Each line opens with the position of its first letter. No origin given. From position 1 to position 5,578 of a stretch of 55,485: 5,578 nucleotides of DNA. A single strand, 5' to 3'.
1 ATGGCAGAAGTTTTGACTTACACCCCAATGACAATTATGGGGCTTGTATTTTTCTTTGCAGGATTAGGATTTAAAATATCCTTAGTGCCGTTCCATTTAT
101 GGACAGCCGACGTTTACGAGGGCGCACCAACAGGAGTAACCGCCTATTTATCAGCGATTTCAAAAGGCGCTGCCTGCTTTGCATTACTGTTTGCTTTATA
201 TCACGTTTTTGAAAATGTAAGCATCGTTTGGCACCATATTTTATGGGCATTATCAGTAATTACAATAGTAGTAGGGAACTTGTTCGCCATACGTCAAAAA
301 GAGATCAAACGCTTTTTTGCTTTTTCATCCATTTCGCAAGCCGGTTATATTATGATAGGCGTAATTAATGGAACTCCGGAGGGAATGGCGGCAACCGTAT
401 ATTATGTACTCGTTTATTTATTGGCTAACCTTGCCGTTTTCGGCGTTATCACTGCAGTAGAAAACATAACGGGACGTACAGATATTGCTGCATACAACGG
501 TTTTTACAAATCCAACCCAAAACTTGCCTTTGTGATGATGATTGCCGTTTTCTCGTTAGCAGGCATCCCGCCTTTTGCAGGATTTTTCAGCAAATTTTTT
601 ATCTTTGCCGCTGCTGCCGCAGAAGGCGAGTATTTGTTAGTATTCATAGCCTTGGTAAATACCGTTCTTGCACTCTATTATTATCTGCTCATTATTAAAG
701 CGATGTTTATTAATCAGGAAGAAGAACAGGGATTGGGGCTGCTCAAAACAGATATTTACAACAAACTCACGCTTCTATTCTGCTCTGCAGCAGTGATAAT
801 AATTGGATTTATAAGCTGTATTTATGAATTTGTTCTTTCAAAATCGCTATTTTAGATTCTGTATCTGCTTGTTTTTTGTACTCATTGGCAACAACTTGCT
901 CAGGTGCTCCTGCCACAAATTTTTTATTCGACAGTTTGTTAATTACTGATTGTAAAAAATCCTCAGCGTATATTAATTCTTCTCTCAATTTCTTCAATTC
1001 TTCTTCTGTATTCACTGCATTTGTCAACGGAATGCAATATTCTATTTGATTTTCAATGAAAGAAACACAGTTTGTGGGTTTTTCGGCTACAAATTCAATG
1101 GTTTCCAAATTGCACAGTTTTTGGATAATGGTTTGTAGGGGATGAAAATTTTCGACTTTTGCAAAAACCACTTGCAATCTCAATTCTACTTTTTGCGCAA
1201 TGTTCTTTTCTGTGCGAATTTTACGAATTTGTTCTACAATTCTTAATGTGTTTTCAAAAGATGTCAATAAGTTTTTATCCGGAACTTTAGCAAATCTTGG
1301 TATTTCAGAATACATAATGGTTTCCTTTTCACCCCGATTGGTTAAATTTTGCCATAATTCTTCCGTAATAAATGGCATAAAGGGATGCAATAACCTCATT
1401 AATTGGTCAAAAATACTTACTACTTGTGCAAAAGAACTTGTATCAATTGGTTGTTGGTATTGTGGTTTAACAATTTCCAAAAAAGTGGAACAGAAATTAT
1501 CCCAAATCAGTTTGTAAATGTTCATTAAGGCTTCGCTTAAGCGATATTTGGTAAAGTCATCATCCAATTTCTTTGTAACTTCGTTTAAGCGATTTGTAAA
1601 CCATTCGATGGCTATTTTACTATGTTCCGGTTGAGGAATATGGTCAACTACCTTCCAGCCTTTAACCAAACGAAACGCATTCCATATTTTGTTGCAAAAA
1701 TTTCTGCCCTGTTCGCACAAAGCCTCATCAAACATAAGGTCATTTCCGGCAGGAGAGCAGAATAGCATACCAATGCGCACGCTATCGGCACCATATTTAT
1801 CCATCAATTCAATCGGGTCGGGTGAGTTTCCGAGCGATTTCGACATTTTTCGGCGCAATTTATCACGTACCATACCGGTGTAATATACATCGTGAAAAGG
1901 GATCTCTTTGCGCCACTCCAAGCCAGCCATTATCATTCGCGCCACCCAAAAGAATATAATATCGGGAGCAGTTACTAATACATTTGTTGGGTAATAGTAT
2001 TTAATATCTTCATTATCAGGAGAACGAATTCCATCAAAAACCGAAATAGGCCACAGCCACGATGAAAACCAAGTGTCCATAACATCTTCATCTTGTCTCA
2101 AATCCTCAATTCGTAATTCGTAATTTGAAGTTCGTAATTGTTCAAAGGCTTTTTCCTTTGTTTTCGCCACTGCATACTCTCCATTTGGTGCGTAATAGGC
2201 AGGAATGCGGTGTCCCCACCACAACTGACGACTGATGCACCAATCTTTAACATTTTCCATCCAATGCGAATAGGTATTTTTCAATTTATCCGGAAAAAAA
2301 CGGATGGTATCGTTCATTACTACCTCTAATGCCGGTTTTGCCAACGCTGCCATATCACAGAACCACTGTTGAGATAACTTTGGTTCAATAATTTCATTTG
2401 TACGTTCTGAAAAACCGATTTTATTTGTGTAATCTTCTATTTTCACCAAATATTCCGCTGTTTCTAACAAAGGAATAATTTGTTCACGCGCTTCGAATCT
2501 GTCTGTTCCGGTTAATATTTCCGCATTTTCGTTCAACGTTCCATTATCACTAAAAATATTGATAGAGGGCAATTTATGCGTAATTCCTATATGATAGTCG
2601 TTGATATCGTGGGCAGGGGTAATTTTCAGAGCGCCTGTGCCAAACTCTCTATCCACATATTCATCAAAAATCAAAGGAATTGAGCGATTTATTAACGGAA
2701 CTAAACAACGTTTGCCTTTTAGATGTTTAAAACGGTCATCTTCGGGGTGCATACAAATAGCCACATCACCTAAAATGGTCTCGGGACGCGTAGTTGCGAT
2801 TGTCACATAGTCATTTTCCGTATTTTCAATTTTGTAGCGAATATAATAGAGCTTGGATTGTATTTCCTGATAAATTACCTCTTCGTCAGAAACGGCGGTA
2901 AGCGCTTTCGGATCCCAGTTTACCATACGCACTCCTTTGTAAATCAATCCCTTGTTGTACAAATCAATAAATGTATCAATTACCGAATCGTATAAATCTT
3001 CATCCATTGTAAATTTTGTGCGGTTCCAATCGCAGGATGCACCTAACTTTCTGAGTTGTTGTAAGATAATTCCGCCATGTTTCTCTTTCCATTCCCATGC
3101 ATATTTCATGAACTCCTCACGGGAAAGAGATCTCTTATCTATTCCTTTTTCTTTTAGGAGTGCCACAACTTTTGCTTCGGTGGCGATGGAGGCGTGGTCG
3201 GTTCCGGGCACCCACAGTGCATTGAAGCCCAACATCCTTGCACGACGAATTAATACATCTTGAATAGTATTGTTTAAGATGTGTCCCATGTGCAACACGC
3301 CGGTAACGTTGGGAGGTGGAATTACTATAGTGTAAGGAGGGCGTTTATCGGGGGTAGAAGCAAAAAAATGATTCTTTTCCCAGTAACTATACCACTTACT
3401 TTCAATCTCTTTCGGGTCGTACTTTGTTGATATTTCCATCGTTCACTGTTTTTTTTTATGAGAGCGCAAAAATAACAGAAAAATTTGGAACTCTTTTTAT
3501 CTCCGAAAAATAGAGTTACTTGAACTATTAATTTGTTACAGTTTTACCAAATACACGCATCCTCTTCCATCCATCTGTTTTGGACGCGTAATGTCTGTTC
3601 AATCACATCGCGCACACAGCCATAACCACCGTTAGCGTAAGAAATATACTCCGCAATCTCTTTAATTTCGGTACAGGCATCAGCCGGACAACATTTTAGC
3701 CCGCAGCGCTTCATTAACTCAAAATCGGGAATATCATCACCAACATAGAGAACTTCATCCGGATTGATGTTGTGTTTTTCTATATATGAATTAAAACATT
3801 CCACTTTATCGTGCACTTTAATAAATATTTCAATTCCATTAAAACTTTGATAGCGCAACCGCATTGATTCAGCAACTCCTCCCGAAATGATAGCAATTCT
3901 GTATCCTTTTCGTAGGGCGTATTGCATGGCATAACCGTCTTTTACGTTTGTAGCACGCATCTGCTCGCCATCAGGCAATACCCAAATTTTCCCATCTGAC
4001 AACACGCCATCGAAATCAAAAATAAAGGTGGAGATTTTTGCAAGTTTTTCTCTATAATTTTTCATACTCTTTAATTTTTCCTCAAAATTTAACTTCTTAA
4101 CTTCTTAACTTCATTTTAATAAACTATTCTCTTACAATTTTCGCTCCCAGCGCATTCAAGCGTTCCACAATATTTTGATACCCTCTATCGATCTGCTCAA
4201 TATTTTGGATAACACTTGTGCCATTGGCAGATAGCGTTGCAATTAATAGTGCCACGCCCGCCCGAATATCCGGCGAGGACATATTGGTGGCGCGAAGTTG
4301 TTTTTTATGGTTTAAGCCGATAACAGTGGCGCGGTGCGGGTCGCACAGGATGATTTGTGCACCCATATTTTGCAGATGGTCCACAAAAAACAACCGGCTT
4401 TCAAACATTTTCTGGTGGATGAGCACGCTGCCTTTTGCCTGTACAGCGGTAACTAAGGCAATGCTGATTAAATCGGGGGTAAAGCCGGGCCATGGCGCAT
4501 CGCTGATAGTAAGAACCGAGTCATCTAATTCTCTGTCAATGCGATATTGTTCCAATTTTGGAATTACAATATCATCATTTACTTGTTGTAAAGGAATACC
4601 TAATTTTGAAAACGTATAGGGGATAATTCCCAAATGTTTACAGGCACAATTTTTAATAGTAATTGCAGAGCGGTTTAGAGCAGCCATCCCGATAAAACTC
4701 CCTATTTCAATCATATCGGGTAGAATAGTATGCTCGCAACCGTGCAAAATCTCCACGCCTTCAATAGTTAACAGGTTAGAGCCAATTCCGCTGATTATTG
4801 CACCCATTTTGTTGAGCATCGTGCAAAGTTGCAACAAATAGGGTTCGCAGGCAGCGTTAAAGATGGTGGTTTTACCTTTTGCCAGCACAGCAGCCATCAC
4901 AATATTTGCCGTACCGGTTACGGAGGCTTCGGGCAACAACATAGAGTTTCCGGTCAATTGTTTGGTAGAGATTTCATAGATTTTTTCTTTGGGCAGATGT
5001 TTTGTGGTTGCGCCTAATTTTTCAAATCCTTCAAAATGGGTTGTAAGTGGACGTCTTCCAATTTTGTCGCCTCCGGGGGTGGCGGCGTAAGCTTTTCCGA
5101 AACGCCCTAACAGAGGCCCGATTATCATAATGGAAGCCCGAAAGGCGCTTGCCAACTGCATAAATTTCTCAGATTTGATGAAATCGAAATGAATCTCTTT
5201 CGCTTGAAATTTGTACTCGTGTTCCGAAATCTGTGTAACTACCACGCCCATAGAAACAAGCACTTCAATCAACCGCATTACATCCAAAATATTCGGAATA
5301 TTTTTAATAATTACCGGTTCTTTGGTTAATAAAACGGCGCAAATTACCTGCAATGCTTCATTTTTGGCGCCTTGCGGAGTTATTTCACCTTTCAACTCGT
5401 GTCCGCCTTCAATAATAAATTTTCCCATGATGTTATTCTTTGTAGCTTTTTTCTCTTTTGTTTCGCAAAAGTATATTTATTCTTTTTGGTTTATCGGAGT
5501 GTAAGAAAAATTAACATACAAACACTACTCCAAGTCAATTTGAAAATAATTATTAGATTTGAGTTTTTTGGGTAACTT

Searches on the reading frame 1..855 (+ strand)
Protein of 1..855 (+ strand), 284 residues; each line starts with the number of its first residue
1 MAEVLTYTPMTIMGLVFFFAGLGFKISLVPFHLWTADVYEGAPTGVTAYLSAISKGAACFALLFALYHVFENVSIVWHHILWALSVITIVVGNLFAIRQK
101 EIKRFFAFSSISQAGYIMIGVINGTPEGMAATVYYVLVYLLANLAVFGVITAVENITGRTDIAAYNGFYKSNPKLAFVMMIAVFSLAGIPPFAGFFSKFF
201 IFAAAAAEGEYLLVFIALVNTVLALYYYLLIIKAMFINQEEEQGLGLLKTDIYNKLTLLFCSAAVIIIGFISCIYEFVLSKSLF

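Call 14: search_protein_families(library=ncbifam, proteins=[window:1-855:+], max_evalue=0.001)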
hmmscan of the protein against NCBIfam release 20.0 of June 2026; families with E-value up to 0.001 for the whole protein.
window:1-855:+ (284 aa): 71 families (the best 25 are shown)
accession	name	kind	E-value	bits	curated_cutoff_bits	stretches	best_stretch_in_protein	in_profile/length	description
TIGR01770.1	NDH_I_N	subfamily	3.8e-78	263.6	332.6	1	10-272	204-468/472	NADH-quinone oxidoreductase subunit NuoN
NF004440.0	PRK05777.1-3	equivalog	6e-71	239.7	519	1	11-271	203-460/477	NADH-quinone oxidoreductase subunit NuoN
NF002701.0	PRK02504.1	equivalog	1e-70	238.7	569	1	7-243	205-441/513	NAD(P)H-quinone oxidoreductase subunit N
NF004441.0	PRK05777.1-4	equivalog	3.6e-67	227.1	477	1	9-272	244-509/524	NADH-quinone oxidoreductase subunit NuoN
NF004442.0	PRK05777.1-5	equivalog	3.1e-65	221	523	1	10-271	206-466/483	NADH-quinone oxidoreductase subunit NuoN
NF004445.0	PRK05777.2-3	equivalog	1.8e-50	172.3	408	1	4-274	191-465/475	NADH-quinone oxidoreductase subunit NuoN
NF004446.0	PRK05777.2-4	equivalog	5.7e-50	170.9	590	1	10-275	212-487/502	NADH-quinone oxidoreductase subunit NuoN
NF004444.0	PRK05777.2-2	equivalog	9.7e-50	170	496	1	10-270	209-476/496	NADH-quinone oxidoreductase subunit NuoN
NF004439.0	PRK05777.1-1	equivalog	1e-46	159.9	531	1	5-244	197-441/485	NADH-quinone oxidoreductase subunit NuoN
NF004443.0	PRK05777.2-1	equivalog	3.4e-46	158.5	626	1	14-277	214-487/506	NADH-quinone oxidoreductase subunit NuoN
NF009306.0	PRK12663.1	equivalog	1e-40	140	542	1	7-271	203-466/498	Na+/H+ antiporter subunit D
TIGR01972.1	NDH_I_M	subfamily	8.8e-40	136.8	263.8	1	15-272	210-468/486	NADH-quinone oxidoreductase subunit M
NF004447.0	PRK05777.2-5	equivalog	1.7e-39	136.1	547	1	12-243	197-429/458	NADH-quinone oxidoreductase subunit NuoN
NF004448.0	PRK05777.2-6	equivalog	2.7e-39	135.5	869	1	5-282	205-486/492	NADH-quinone oxidoreductase subunit NuoN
NF006419.0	PRK08668.1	equivalog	3.3e-38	131.8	617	1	12-243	196-438/613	NADH dehydrogenase subunit M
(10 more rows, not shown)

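Call 15: search_protein_families(library=pfam, proteins=[window:1-855:+], max_evalue=0.001)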
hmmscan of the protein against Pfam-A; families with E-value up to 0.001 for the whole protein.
window:1-855:+ (284 aa): 1 family
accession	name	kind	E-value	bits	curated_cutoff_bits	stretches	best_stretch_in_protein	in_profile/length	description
PF00361.26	Proton_antipo_M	-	2.1e-53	181.9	21.5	1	8-223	78-293/294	NADH:quinone oxidoreductase/Mrp antiporter, TM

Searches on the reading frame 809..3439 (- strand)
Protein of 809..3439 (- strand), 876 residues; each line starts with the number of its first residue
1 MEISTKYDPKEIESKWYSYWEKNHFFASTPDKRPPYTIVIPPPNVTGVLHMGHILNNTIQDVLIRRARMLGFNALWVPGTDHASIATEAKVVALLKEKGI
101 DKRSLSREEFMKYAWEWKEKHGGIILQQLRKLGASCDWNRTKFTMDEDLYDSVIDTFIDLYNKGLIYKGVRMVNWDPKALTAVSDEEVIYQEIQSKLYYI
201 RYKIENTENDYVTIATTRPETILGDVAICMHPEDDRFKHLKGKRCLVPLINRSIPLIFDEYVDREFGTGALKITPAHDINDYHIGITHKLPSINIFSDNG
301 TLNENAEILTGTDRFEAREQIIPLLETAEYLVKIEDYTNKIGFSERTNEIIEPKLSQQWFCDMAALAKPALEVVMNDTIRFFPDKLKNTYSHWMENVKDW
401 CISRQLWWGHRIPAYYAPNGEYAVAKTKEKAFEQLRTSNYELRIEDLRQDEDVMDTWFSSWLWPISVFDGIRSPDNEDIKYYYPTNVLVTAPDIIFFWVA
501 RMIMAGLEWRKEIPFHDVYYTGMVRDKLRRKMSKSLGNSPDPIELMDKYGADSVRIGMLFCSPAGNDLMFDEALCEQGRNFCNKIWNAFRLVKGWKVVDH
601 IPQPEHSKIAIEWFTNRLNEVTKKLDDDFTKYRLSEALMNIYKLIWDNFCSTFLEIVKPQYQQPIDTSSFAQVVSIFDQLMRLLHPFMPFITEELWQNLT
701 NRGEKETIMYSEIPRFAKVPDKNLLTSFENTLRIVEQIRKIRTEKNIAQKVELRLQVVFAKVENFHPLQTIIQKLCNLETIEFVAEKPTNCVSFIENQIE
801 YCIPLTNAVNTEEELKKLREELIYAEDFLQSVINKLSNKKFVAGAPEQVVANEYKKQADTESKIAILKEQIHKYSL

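Call 14: search_protein_families(library=ncbifam, proteins=[window:809-3439:-], max_evalue=0.001)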
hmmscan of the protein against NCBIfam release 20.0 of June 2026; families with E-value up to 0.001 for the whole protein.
window:809-3439:- (876 aa): 16 families
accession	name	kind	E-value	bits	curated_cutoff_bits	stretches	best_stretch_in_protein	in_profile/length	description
NF004349.1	PRK05729.1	equivalog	0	1121.7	704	1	5-870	2-859/860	valine--tRNA ligase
TIGR00422.1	valS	equivalog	4.2e-289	961.3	612.1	1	4-857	2-862/863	valine--tRNA ligase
NF011492.0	PRK14900.1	equivalog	4.4e-240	799.6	1783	1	2-867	8-886/1044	valine--tRNA ligase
NF009687.0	PRK13208.1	equivalog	3.7e-168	561.2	738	1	2-789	5-794/801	valine--tRNA ligase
TIGR00392.1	ileS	equivalog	6.9e-103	345.4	621.4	2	255-761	312-852/861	isoleucine--tRNA ligase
NF000540.1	alt_ValS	exception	1.1e-91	308.2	900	1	10-781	7-823/827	valine--tRNA ligase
NF008957.0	PRK12300.1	subfamily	2.9e-61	207.6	677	3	7-234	4-240/946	leucine--tRNA ligase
TIGR00396.1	leuS_bact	equivalog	4.1e-54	184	548.4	3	7-190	1-169/843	leucine--tRNA ligase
NF040702.1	ileS_w_GNAT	exception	1.1e-52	178.9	1999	2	247-751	485-1011/1100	isoleucine--tRNA ligase, N-acetyltransferase domain-containing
TIGR00395.1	leuS_arch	equivalog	1.4e-52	178.9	648.5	2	10-235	1-235/938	leucine--tRNA ligase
NF000258.1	MupB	exception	6.1e-47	160.1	1900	3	446-809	505-866/1033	mupirocin-resistant isoleucine--tRNA ligase MupB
NF000257.1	MupA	exception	9.1e-42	142.9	1900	2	259-757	297-816/1024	mupirocin-resistant isoleucine--tRNA ligase MupA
TIGR00398.1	metG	equivalog_domain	2.4e-24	86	336.35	2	515-708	312-510/530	methionine--tRNA ligase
NF008900.0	PRK12267.1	equivalog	2e-18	66.3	598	1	451-748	222-523/648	methionine--tRNA ligase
NF001100.0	PRK00133.1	equivalog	1.4e-13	50.3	587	1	347-738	178-540/676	methionine--tRNA ligase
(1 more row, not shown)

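Call 15: search_protein_families(library=pfam, proteins=[window:809-3439:-], max_evalue=0.001)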
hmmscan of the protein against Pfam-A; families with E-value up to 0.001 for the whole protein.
window:809-3439:- (876 aa): 5 families
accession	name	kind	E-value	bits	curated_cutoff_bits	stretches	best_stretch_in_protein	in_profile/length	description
PF00133.28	tRNA-synt_1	-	5.2e-125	417.9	22.7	1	15-570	1-413/414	tRNA synthetases class I (I, L, M and V)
PF08264.19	Anticodon_1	-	6.6e-32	110.9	25.1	1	613-755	3-146/148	Anticodon-binding domain of tRNA ligase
PF09334.17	tRNA-synt_1g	-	3.3e-14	52.9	20.1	2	41-186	6-133/391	tRNA synthetases class I (M)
PF10458.14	Val_tRNA-synt_C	-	2.2e-08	34.7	25.9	1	812-873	3-64/66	Valyl tRNA synthetase tRNA binding arm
PF13603.12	tRNA-synt_1_2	-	1.8e-07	31.2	25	1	241-300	85-144/185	Leucyl-tRNA synthetase, editing domain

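Call 21: find_related_loci(query=window:809-3439:-, collection=genome_contigs, flank=10000)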
Query window:809-3439:- (876 aa) in genome_contigs; peptide patterns used: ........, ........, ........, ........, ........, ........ (x = any residue, [..] = any of these).
600 stretches matched a pattern (row limit reached: there are more); 595 encode a relative of the query (tblastn E <= 1e-3); the best 80 are kept; 80 distinct loci.
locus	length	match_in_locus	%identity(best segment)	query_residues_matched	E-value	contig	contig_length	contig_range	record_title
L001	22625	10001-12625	72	3-875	0e+0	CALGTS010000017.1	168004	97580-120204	MAG TPA_asm: uncultured Bacteroidales bacterium isolate SRR6425803_bin.35_CONCOCT_v1.1_MAG genome assembly, contig: ERZ1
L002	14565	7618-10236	70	1-871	0e+0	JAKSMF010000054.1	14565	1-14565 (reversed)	MAG: Bacteroidales bacterium isolate Horse_feces118 MAG118_54, whole genome shotgun sequence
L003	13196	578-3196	71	1-871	0e+0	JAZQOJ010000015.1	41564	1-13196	MAG: Bacteroidales bacterium isolate T1900045243_TH20190013.MAGScoT_cleanbin_000028 SGB_5587_k141_1884764, whole genome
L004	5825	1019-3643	70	1-872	0e+0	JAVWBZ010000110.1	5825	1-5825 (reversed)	MAG: Bacteroidales bacterium isolate CGS10Y4-bin47 NODE_110_length_5825_cov_2.822025, whole genome shotgun sequence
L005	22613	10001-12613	70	1-871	0e+0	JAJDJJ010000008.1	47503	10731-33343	Bacteroidales bacterium OttesenSCG-928-B11 AH-928-B11_NODE_8, whole genome shotgun sequence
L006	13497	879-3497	69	2-873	0e+0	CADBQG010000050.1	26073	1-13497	MAG: uncultured Bacteroidetes bacterium isolate RUG14207 genome assembly, contig: RUG14207_asm_50, whole genome shotgun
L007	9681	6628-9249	69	2-873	0e+0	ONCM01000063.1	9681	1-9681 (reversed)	uncultured Bacteroidales bacterium isolate RUG182 genome assembly, contig: scaffold_3884, whole genome shotgun sequence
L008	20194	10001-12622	69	2-873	0e+0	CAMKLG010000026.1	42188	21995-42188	MAG: uncultured Bacteroidales bacterium isolate SRR12081296_bin.81_metaWRAP_v1.3_MAG genome assembly, contig: ERZ1228977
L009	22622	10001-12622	68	1-873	0e+0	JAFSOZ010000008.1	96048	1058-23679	MAG: Bacteroidales bacterium isolate RGIG3342 Goat_Reticulum-6__c601, whole genome shotgun sequence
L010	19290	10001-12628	67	1-873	0e+0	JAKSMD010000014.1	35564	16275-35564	MAG: Bacteroidales bacterium isolate Horse_feces116 MAG116_14, whole genome shotgun sequence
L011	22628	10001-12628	68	1-873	0e+0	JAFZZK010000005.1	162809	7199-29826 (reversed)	MAG: Bacteroidales bacterium isolate RGIG8237 Water_buffalos_Rumen-5__c259879, whole genome shotgun sequence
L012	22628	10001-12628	68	1-873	0e+0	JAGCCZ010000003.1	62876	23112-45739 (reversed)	MAG: Bacteroidales bacterium isolate RGIG9679 Yak_Omasum-2__c77, whole genome shotgun sequence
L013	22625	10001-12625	68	1-873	0e+0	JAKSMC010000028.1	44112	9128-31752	MAG: Bacteroidales bacterium isolate Horse_feces115 MAG115_28, whole genome shotgun sequence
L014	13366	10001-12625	67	1-873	0e+0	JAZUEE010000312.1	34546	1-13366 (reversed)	MAG: Bacteroidales bacterium isolate T1900045302_TH20190072.MAGScoT_cleanbin_000032 SGB_6147_k141_1942916, whole genome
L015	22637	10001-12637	66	2-873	0e+0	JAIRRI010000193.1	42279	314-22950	MAG: Bacteroidales bacterium isolate Crp329_bin6 k119_164278, whole genome shotgun sequence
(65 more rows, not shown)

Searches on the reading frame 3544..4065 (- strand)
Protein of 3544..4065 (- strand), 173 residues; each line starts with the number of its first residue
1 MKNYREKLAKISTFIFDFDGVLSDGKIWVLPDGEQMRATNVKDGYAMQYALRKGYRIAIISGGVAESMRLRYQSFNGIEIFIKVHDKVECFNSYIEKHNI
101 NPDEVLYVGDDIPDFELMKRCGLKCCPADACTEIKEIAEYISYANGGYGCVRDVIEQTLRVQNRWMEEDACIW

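Call 14: search_protein_families(library=ncbifam, proteins=[window:3544-4065:-], max_evalue=0.001)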
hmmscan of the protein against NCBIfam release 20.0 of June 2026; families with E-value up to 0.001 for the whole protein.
window:3544-4065:- (173 aa): 15 families
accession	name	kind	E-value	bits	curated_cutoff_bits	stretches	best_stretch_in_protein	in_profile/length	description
NF007019.0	PRK09484.1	equivalog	3.3e-37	127.9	208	1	5-166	19-180/187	3-deoxy-manno-octulosonate-8-phosphatase KdsC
TIGR01670.1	KdsC-phosphatas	subfamily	4.9e-36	124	106.95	1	14-162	4-152/154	3-deoxy-D-manno-octulosonate 8-phosphate phosphatase, YrbI family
TIGR02726.1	phenyl_P_delta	equivalog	1.6e-28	100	281.95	1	9-166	5-162/169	phenylphosphate carboxylase subunit delta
NF058599.1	KDN-9-PPhBT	equivalog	4e-25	88.8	180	1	15-159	6-150/152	3-deoxy-D-glycero-D-galacto-nonulopyranosonate 9-phosphatase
NF002245.0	PRK01158.1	equivalog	1.2e-11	44.3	198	1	82-158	153-228/233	phosphoglycolate phosphatase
TIGR01662.1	HAD-SF-IIIA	subfamily_domain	2.5e-11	43.8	44.6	1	14-125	3-135/141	HAD-IIIA family hydrolase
TIGR01487.1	Pglycolate_arch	equivalog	5.1e-11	42.8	122.75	1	46-151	107-212/215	phosphoglycolate phosphatase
TIGR00099.1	Cof-subfamily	subfamily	9.7e-08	31.9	137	1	73-146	175-248/256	Cof-type HAD-IIB family hydrolase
TIGR01482.1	SPP-subfamily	subfamily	2.5e-07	30.5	107.15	1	65-156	125-222/225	sucrose-phosphate phosphatase subfamily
NF007806.0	PRK10513.1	equivalog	3.3e-06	26.7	273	1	77-151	187-261/270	sugar-phosphatase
TIGR01484.1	HAD-SF-IIB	subfamily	7.3e-06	26.2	41.8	1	69-124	163-218/221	HAD-IIB family hydrolase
TIGR01549.1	HAD-SF-IA-v1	subfamily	7.4e-05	23.2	23.3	1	51-122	72-149/149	HAD-IA family hydrolase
TIGR01509.1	HAD-SF-IA-v3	subfamily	0.00018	21.7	29.4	0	14-32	2-20/154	HAD-IA family hydrolase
NF045966.1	YcsE_rel_Pase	equivalog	0.00021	20.8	220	1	75-150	180-255/265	YcsE-related riboflavin metabolism phosphatase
TIGR01452.1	PGP_euk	subfamily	0.00039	19.9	201.95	0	91-141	208-260/279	phosphoglycolate/pyridoxal phosphate family phosphatase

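Call 15: search_protein_families(library=pfam, proteins=[window:3544-4065:-], max_evalue=0.001)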
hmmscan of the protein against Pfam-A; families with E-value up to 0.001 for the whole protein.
window:3544-4065:- (173 aa): 3 families
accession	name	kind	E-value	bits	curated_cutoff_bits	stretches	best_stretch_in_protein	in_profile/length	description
PF00702.32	Hydrolase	-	5.1e-09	37.2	26.4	1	41-122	99-191/191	haloacid dehalogenase-like hydrolase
PF08282.18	Hydrolase_3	-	1.7e-08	35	20.9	1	73-145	174-246/255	haloacid dehalogenase-like hydrolase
PF13419.12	HAD_2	-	2.7e-08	34.6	23.8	1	51-126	92-176/178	Haloacid dehalogenase-like hydrolase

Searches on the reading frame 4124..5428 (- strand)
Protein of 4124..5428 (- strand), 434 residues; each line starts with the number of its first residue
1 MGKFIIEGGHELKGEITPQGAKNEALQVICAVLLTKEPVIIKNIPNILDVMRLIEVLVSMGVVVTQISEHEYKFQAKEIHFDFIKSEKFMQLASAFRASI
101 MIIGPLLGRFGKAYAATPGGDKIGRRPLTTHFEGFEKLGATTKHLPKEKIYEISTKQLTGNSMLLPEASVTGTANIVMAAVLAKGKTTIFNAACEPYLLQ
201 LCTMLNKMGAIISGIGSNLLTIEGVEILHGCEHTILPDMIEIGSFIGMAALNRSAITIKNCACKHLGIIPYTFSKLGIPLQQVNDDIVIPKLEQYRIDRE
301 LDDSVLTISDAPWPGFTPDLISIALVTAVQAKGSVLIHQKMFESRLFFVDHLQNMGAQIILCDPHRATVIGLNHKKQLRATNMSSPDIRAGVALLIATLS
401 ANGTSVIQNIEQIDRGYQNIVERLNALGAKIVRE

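Call 14: search_protein_families(library=ncbifam, proteins=[window:4124-5428:-], max_evalue=0.001)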
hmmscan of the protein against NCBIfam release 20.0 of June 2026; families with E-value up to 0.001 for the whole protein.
window:4124-5428:- (434 aa): 6 families
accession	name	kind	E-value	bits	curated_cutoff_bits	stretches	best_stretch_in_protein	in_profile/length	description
NF006873.0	PRK09369.1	subfamily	4.4e-143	476.9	297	1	1-433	1-416/419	UDP-N-acetylglucosamine 1-carboxyvinyltransferase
TIGR01072.1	murA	equivalog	3.9e-131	437.6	392.7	1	1-433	1-416/416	UDP-N-acetylglucosamine 1-carboxyvinyltransferase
NF009470.0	PRK12830.1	equivalog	8e-103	344.3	552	1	1-433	1-414/417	UDP-N-acetylglucosamine 1-carboxyvinyltransferase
TIGR01356.1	aroA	equivalog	1.5e-12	47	287.25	1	14-429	1-414/415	3-phosphoshikimate 1-carboxyvinyltransferase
NF011381.1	PRK14806.1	equivalog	2.5e-08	32.7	902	1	4-431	304-730/733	bifunctional prephenate dehydrogenase/3-phosphoshikimate 1-carboxyvinyltransferase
NF005047.0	PRK06460.1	equivalog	0.00095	18.1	501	0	320-377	72-130/376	hypothetical protein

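Call 15: search_protein_families(library=pfam, proteins=[window:4124-5428:-], max_evalue=0.001)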
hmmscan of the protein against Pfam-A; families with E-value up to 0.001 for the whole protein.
window:4124-5428:- (434 aa): 1 family
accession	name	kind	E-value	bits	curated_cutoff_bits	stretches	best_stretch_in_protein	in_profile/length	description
PF00275.25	EPSP_synthase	-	2.9e-64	217.8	22.8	1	7-424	2-417/417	EPSP synthase (3-phosphoshikimate 1-carboxyvinyltransferase)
